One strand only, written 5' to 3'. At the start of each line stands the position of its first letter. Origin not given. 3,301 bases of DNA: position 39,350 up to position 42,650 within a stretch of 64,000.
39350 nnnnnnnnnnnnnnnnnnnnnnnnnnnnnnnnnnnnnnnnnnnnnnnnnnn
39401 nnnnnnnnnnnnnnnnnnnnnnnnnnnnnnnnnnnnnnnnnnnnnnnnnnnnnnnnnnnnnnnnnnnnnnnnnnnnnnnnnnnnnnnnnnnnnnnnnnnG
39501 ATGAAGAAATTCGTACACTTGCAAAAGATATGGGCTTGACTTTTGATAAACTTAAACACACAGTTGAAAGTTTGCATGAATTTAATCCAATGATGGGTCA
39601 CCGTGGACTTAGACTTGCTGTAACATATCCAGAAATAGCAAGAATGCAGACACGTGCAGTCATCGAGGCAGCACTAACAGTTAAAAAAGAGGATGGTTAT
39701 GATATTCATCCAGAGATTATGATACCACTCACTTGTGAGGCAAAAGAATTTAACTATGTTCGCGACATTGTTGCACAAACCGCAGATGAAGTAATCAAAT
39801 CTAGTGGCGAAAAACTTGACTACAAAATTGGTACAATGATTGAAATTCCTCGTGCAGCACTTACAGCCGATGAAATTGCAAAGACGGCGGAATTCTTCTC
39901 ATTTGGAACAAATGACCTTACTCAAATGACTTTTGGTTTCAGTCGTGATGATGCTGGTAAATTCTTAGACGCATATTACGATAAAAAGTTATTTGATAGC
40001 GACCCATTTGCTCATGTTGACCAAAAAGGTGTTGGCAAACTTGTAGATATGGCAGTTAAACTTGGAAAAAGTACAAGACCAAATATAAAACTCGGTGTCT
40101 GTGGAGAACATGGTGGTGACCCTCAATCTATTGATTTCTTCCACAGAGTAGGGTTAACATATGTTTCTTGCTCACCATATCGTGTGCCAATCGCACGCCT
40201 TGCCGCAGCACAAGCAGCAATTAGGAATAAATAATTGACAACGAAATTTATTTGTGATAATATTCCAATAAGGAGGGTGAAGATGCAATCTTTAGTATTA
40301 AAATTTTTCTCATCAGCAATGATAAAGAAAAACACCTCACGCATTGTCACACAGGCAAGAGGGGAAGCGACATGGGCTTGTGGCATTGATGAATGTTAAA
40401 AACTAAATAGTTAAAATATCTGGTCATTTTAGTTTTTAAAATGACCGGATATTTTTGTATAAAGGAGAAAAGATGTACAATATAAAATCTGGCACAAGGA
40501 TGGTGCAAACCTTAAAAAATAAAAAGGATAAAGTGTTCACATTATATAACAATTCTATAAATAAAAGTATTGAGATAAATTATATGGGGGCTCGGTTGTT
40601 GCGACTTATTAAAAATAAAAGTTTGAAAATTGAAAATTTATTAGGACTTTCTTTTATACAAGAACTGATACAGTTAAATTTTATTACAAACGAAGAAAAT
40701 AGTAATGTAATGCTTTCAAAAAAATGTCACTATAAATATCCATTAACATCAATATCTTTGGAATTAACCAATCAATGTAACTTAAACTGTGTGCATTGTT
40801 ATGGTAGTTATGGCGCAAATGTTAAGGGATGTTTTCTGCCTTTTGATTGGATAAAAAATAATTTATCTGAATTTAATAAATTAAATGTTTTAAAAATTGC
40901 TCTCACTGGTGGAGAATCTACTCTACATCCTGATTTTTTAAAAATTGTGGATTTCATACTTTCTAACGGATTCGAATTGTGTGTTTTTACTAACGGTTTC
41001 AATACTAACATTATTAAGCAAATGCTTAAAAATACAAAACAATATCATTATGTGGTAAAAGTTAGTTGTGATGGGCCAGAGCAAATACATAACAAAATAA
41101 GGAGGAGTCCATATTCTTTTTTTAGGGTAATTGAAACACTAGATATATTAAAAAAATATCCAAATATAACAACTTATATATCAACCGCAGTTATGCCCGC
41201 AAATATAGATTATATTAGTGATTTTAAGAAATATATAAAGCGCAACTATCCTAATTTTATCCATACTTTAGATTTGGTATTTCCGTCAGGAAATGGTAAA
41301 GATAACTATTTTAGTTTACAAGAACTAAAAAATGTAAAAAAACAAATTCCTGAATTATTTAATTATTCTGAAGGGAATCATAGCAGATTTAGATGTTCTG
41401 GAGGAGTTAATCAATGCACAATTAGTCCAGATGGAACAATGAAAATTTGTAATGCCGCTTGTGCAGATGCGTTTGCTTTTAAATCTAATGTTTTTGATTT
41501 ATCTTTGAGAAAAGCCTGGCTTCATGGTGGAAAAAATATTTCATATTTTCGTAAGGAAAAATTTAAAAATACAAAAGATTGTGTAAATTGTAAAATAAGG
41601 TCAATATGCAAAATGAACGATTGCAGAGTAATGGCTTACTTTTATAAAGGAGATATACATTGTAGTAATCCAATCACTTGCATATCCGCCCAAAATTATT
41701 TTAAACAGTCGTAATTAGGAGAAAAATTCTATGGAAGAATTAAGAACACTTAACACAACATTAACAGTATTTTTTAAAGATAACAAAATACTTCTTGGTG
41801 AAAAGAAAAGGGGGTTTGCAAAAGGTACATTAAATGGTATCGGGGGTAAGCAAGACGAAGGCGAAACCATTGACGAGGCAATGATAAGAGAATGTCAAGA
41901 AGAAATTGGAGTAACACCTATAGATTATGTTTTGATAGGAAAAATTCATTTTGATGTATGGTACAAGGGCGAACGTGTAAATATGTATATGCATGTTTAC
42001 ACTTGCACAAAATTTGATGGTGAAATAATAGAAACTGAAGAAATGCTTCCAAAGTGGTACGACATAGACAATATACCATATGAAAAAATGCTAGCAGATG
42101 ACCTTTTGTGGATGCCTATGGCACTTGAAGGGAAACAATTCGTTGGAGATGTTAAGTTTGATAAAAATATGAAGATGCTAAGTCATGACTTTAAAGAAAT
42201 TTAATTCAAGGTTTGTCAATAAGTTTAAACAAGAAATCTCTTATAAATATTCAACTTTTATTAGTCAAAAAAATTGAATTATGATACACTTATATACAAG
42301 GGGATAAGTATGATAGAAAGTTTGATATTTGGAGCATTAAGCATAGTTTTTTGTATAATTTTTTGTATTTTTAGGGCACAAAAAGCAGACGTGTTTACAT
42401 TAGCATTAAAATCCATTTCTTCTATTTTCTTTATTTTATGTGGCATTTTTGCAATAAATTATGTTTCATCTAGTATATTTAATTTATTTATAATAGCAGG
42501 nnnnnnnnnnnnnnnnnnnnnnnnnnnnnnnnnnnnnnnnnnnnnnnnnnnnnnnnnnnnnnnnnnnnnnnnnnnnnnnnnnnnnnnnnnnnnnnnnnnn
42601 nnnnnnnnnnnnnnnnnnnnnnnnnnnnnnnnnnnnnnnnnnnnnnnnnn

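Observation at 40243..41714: Minimal two-gene RiPP locus: 38-aa Cys-containing precursor plus radical SAM/SPASM maturase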

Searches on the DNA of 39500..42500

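Call 79: search_rna_families(source=window, start=39500, end=42500, threshold=evalue, max_evalue=1)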
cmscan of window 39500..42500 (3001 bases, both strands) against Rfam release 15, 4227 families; matches with E-value up to 1: 4.
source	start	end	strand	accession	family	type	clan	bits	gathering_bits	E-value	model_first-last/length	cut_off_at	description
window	41970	42009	-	RF04217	mir-297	Gene; miRNA;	-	26.8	90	0.089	18-57/71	no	mir-297 microRNA precursor family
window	41969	42006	+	RF04217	mir-297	Gene; miRNA;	-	22.7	90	0.9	19-56/71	no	mir-297 microRNA precursor family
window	40413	40455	+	RF00906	MIR1120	Gene; miRNA;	-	21.6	86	0.56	17-71/87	no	MIR1120/MIR1122 microRNA precursor family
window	40416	40455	+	RF03478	mir-630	Gene; miRNA;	-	21.3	90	0.74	19-57/76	no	mir-630 microRNA precursor family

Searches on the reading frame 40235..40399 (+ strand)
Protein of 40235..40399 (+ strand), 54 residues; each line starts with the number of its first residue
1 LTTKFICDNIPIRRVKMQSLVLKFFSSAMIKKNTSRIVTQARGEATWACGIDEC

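Call 4: search_protein_families(library=ncbifam, proteins=[window:40235-40399:+], max_evalue=1)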
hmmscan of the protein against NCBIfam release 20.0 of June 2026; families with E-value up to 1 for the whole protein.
window:40235-40399:+ (54 aa): 0 families

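Call 48: find_homologous_proteins(query=A3, max_evalue=10)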
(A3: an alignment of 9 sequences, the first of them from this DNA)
Query A3 (9 sequences) (54 aa, profile of the alignment): 10 proteins with E <= 10 among 345 candidates.
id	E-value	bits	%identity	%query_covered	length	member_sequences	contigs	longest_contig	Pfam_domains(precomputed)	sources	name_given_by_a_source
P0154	2.5e-16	77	47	70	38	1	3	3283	-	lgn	-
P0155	1.5e-14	72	42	70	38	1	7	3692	-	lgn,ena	-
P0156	1.7e-13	68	28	70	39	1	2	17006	-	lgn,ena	-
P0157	2.8e-12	64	29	70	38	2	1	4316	-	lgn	-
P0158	1.2e-11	62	24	63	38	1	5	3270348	-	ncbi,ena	-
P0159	3.1e-11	61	33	83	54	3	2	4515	-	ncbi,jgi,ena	jgi:hypothetical protein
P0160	5.5e-11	60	33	83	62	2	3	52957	-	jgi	jgi:hypothetical protein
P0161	2.5e-10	58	58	22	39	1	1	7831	-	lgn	-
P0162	5.4e-10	57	26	70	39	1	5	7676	-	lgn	-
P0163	6.1e-1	28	64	26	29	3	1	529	-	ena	-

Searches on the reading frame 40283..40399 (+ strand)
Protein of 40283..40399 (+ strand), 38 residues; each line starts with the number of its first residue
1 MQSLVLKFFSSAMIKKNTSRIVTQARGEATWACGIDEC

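Call 3: search_protein_families(library=pfam, proteins=[window:40283-40399:+], max_evalue=0.01)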
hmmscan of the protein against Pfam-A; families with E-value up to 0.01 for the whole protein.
window:40283-40399:+ (38 aa): 0 families

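Call 4: search_protein_families(library=ncbifam, proteins=[window:40283-40399:+], max_evalue=1)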
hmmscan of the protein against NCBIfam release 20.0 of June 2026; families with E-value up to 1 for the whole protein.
window:40283-40399:+ (38 aa): 0 families
